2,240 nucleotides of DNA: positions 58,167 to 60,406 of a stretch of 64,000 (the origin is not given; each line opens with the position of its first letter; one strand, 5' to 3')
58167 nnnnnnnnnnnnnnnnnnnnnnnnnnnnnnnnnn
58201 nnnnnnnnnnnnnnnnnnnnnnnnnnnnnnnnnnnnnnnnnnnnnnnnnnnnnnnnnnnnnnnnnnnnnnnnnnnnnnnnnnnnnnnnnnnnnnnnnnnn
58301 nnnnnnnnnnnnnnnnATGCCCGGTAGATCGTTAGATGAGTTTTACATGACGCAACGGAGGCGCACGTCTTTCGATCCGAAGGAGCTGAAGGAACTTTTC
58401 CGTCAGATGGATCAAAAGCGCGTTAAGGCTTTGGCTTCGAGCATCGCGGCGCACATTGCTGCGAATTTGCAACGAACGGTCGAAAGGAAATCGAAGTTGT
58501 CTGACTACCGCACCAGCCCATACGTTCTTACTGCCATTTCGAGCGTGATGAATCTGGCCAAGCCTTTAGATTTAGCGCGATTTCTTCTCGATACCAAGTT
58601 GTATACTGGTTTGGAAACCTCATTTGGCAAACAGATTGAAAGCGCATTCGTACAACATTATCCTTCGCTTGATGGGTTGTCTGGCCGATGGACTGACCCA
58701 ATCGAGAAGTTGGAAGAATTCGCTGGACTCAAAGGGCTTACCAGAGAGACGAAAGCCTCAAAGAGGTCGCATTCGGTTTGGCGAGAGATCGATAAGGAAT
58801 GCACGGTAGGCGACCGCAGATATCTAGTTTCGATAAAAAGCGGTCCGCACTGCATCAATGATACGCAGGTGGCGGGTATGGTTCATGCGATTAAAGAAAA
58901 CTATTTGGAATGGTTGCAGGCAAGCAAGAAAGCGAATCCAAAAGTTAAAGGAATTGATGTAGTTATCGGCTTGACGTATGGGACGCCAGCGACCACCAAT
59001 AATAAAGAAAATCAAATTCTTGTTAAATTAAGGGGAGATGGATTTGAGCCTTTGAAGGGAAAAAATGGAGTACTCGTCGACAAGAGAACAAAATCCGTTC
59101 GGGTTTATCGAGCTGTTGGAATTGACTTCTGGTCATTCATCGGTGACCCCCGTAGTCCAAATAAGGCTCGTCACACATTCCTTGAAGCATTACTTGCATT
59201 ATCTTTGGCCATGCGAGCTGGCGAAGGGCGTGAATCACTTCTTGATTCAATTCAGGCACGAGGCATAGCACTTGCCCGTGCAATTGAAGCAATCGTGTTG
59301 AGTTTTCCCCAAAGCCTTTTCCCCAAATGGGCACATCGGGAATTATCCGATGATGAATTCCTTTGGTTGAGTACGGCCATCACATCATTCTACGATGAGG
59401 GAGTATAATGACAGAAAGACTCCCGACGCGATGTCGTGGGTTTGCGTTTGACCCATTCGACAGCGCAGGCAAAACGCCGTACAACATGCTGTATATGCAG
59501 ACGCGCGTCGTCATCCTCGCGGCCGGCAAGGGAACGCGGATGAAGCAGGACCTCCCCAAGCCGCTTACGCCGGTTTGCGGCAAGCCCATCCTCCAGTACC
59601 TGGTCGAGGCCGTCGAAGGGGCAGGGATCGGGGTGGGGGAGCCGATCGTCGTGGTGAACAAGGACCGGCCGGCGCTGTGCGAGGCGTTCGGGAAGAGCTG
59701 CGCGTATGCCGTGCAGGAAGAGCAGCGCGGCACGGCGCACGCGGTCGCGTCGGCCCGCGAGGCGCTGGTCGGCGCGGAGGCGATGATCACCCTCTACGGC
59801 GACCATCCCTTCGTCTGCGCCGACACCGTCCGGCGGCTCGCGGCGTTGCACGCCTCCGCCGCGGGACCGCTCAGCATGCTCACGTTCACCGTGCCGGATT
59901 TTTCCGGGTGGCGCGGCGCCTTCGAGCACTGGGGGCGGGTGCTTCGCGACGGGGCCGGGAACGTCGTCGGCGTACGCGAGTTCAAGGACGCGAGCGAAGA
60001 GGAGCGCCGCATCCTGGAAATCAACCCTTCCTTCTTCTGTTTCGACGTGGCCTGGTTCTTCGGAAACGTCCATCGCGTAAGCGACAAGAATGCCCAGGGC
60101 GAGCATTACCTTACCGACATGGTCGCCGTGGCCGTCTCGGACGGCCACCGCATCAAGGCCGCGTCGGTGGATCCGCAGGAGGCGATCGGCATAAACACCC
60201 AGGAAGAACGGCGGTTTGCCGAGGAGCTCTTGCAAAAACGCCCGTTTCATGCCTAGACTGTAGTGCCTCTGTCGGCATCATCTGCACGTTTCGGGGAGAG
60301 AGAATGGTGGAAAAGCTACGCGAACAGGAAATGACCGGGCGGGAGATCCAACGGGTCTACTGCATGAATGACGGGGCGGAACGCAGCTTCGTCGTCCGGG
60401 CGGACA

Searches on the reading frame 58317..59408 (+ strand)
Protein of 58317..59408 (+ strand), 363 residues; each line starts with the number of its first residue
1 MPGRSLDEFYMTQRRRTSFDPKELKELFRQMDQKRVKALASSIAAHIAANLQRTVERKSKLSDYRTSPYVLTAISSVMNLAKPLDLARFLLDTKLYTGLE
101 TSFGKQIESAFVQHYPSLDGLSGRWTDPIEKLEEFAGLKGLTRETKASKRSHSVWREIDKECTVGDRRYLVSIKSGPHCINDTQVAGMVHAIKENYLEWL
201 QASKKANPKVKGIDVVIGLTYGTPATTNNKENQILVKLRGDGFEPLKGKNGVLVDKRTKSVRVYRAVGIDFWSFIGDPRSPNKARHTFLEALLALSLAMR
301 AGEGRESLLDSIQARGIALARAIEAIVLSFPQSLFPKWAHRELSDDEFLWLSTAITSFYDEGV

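Call 58: search_protein_families(library=pfam, proteins=[window:58317-59408:+], max_evalue=0.001)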
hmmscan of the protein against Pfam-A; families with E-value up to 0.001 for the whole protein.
window:58317-59408:+ (363 aa): 1 family
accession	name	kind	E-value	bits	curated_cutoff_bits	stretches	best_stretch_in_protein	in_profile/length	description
PF14511.12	RE_EcoO109I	-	1.1e-10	42.1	22.5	1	153-243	88-172/198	Type II restriction endonuclease EcoO109I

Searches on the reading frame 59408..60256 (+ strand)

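Call 58: search_protein_families(library=pfam, proteins=[window:59408-60256:+], max_evalue=0.001)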
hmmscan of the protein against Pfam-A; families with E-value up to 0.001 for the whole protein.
window:59408-60256:+ (282 aa): 4 families
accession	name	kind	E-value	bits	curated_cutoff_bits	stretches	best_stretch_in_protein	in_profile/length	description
PF12804.13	NTP_transf_3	-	6.7e-22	78.8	27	1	34-151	1-114/160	MobA-like NTP transferase domain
PF00483.29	NTP_transferase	-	5.3e-13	49.6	21.2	1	34-184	2-155/245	Nucleotidyl transferase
PF01128.25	IspD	-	4e-08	33.7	27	1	34-151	3-121/221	2-C-methyl-D-erythritol 4-phosphate cytidylyltransferase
PF02348.25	CTP_transf_3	-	4.5e-05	23.8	22.6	1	36-146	4-112/217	Cytidylyltransferase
